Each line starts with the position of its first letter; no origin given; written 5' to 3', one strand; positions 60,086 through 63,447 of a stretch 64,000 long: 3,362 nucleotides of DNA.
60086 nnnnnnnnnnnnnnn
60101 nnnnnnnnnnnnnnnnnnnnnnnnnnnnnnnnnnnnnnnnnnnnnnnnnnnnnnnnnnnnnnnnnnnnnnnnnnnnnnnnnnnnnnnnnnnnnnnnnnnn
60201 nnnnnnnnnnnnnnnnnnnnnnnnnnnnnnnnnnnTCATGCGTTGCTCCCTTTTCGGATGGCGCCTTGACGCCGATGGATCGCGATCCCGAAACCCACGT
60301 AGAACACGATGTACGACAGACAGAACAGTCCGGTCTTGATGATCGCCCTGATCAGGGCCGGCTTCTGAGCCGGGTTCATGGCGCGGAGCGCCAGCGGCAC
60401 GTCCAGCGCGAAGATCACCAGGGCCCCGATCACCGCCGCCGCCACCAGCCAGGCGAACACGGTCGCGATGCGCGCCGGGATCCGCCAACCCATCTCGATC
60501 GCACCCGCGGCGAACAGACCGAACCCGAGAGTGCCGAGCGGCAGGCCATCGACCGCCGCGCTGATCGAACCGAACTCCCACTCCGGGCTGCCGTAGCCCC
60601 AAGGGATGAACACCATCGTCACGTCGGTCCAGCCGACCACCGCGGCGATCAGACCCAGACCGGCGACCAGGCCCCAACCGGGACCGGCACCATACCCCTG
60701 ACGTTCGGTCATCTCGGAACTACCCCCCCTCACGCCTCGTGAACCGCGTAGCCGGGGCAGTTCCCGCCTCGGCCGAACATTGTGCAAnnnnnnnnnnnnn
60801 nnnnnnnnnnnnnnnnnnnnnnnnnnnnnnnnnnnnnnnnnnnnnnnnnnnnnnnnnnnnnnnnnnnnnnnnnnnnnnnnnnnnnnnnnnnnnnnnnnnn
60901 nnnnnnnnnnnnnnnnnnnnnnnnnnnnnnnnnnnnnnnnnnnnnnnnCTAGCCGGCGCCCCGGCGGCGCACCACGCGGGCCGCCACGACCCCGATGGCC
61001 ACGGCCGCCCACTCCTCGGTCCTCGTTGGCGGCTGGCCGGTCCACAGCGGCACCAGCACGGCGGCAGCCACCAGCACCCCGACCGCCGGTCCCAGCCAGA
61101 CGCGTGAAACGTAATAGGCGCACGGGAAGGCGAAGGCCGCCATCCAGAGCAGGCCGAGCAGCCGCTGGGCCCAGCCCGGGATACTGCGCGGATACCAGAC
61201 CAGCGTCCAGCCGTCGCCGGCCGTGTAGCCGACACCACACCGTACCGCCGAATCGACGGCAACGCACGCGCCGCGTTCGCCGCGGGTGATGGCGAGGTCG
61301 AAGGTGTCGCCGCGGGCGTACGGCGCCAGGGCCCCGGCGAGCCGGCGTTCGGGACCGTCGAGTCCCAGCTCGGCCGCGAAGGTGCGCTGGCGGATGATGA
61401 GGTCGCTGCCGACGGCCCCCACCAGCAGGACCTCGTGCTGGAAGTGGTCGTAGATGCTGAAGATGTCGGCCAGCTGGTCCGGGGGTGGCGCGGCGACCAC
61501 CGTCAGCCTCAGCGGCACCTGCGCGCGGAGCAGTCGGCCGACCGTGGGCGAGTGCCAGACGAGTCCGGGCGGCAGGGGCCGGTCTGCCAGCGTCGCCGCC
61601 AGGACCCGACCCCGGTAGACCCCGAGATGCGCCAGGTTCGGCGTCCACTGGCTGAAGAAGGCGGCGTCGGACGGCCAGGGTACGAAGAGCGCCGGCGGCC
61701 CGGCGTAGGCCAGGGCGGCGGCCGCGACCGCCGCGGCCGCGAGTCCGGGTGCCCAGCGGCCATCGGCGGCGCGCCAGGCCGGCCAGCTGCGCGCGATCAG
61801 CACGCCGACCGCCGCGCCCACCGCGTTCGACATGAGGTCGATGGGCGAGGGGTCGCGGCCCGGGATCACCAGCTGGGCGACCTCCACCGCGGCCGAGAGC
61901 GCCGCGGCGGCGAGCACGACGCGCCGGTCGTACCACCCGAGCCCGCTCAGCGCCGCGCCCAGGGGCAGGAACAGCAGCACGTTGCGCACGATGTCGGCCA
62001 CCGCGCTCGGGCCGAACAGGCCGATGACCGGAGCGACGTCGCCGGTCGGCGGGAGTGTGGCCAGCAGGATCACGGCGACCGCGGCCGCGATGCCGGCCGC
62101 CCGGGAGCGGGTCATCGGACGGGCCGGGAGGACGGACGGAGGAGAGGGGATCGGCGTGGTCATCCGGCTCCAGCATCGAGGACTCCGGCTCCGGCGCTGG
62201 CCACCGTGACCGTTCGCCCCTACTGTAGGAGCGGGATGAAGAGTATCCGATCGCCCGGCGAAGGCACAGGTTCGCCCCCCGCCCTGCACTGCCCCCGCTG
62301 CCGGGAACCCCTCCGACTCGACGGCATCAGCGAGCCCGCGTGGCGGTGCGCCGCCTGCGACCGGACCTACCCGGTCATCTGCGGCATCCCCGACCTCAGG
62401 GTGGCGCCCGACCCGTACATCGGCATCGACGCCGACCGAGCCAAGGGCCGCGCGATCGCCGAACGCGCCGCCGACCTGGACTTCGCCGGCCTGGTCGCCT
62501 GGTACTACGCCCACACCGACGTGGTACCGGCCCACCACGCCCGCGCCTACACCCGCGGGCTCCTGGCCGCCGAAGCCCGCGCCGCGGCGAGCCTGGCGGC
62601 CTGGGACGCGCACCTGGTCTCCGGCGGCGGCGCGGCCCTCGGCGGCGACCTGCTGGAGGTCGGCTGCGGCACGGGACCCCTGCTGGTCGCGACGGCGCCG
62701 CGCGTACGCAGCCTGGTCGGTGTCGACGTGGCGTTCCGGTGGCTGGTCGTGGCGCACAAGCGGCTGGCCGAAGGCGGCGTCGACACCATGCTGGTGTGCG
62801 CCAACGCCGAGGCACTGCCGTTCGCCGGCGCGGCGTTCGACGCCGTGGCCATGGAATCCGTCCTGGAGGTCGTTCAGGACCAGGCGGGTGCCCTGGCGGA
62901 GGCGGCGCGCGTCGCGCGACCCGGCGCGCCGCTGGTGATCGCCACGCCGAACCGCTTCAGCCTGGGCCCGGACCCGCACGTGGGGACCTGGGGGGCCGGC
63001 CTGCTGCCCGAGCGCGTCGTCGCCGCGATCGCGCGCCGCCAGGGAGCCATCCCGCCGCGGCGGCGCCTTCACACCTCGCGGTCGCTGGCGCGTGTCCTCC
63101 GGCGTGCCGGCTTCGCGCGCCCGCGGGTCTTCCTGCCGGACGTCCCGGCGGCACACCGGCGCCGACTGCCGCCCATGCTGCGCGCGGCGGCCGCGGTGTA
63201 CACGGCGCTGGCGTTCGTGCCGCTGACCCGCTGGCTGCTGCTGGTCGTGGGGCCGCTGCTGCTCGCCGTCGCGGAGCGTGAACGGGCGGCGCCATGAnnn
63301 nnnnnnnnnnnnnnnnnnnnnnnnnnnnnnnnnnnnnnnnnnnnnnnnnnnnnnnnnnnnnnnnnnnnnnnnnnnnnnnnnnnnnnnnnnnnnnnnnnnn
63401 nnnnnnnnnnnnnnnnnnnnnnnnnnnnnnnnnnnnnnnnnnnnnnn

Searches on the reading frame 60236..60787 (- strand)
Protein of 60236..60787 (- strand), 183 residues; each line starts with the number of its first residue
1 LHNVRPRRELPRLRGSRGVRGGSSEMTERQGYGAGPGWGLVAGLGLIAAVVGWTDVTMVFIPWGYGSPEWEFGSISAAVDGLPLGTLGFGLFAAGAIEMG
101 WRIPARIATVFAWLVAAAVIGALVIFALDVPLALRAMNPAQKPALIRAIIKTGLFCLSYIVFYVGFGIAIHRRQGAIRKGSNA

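Call 27: search_protein_families(library=pfam, proteins=[window:60236-60787:-], max_evalue=0.0001)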
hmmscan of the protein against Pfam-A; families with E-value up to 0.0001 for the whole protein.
window:60236-60787:- (183 aa): 0 families

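Call 57: search_protein_families(library=ncbifam, proteins=[window:60236-60712:-], max_evalue=0.01)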
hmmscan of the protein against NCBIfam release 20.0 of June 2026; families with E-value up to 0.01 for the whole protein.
window:60236-60712:- (158 aa): 2 families
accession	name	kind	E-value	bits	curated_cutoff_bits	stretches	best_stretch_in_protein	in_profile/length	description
NF038305.1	HpsJ_fam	subfamily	1.5e-05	25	60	1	19-118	9-108/234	HpsJ family protein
NF050013.1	HpsJ_like_A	equivalog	2.6e-05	24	140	1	25-105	15-95/217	HpsJ-like protein, cyanoexosortase A-associated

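Call 60: find_homologous_proteins(query=window:60236-60712:-, max_evalue=0.00001)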
Query window:60236-60712:- (158 aa): 8 proteins with E <= 0.00001 among 638 candidates.
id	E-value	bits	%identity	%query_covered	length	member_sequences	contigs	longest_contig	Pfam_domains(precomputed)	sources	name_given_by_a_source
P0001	5.3e-96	337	100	100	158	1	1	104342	PF28006.1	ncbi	-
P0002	1.5e-54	203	61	100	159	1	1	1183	PF28006.1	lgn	-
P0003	1.3e-33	134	52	91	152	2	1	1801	PF28006.1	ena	-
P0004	8.9e-26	109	44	85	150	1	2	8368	PF28006.1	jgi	jgi:hypothetical protein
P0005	9.8e-17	80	39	92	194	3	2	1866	-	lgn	-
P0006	6.8e-15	74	35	87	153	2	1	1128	-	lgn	-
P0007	3.7e-8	52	33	83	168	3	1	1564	-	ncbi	-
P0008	7.1e-8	51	36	73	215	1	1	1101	-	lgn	-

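Call 61: find_encoding_contigs(protein=P0001, flank=1000, max_places=2)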
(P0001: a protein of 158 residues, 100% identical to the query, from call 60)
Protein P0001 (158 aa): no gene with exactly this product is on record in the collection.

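Call 62: find_encoding_contigs(protein=P0004, flank=4000, max_places=3)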
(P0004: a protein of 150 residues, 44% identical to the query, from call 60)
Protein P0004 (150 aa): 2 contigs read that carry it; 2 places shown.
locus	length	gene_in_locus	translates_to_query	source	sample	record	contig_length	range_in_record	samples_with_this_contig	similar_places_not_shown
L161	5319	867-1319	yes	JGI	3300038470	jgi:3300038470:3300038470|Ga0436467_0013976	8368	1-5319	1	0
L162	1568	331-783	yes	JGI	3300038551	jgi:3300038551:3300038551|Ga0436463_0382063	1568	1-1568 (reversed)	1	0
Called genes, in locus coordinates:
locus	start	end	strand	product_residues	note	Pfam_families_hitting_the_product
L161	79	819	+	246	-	-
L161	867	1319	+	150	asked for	PF28006:HpsJ (weak)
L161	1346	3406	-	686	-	PF05649:Peptidase_M13_N, PF01431:Peptidase_M13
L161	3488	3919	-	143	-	-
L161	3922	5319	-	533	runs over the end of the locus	-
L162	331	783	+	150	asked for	PF28006:HpsJ (weak)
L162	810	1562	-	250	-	PF01431:Peptidase_M13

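Call 63: find_encoding_contigs(protein=P0003, flank=2000, max_places=2)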
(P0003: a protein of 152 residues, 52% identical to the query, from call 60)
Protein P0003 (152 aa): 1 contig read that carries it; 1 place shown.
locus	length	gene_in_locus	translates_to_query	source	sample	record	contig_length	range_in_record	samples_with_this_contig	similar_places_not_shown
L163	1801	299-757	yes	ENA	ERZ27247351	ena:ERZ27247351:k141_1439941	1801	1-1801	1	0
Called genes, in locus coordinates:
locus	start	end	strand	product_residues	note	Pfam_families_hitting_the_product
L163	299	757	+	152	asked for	PF28006:HpsJ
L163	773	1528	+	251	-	-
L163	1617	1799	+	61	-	?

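Call 64: find_encoding_contigs(protein=P0002, flank=2000, max_places=2)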
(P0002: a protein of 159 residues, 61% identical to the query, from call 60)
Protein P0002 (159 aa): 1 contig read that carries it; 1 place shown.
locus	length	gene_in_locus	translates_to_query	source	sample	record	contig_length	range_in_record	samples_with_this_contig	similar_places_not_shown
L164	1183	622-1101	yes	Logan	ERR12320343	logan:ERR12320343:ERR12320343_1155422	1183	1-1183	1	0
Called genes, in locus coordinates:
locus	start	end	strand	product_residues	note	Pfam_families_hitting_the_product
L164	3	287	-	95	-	?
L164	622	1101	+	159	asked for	PF28006:HpsJ (weak)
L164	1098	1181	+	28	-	?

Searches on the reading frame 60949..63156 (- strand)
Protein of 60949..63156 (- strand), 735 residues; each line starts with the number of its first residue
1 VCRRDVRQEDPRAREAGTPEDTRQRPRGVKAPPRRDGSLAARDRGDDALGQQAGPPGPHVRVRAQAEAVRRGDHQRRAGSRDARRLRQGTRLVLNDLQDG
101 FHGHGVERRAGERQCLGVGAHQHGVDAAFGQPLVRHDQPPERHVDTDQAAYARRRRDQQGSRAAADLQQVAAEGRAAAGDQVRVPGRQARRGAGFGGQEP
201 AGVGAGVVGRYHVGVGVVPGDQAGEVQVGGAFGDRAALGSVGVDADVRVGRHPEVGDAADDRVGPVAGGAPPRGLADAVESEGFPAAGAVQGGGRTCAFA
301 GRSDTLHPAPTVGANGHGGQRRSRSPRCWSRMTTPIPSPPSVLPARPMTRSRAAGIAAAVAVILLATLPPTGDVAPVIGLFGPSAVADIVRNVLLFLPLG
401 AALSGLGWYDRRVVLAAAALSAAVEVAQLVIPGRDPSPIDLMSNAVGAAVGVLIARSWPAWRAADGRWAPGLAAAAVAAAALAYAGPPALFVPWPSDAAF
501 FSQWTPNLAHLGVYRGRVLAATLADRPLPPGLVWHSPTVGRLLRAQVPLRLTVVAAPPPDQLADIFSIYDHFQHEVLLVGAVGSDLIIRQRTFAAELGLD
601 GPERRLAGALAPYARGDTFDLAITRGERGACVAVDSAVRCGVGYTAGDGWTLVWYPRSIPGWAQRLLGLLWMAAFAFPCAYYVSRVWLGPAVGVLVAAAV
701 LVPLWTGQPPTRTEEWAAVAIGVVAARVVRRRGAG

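Call 27: search_protein_families(library=pfam, proteins=[window:60949-63156:-], max_evalue=0.0001)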
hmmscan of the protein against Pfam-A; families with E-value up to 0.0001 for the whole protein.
window:60949-63156:- (735 aa): 1 family
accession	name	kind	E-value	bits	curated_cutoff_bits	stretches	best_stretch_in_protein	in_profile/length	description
PF04892.17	VanZ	-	3.1e-12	47.7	30.1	1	388-456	54-123/126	VanZ like family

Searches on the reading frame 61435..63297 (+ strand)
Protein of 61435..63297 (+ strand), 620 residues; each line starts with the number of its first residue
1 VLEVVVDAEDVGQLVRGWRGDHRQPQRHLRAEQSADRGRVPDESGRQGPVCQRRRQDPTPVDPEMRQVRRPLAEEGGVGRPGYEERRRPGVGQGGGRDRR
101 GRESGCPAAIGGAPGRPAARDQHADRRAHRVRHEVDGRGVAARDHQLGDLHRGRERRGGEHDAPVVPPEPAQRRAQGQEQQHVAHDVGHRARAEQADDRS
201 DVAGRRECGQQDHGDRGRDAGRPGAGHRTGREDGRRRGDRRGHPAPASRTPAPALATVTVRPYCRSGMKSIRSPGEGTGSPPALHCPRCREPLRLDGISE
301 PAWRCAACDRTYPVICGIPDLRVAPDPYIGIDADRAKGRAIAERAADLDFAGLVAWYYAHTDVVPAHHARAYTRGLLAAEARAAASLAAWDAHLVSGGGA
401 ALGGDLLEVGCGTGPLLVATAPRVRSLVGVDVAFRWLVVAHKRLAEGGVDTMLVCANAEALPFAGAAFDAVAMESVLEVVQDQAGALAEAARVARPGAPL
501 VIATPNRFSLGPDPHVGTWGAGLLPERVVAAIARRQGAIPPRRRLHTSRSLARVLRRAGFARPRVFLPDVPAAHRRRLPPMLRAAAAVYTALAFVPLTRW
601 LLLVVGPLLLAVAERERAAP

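Call 27: search_protein_families(library=pfam, proteins=[window:61435-63297:+], max_evalue=0.0001)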
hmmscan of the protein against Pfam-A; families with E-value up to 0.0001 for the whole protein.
window:61435-63297:+ (620 aa): 6 families
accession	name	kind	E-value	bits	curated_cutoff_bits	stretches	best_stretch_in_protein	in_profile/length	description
PF08241.18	Methyltransf_11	-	2.7e-18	66.8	21.2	1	407-502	1-95/95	Methyltransferase domain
PF13649.12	Methyltransf_25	-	1.1e-15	58.5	27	1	407-497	2-96/97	Methyltransferase domain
PF13489.12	Methyltransf_23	-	1.7e-12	47.8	27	1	402-561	22-160/164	Methyltransferase domain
PF01209.24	Ubie_methyltran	-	1.6e-10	41.2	20.1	1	398-502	43-151/233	ubiE/COQ5 methyltransferase family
PF13847.12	Methyltransf_31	-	6.2e-10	39.4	27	1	406-506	7-113/145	Methyltransferase domain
PF08242.18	Methyltransf_12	-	4.1e-09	37.5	30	1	407-499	1-97/98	Methyltransferase domain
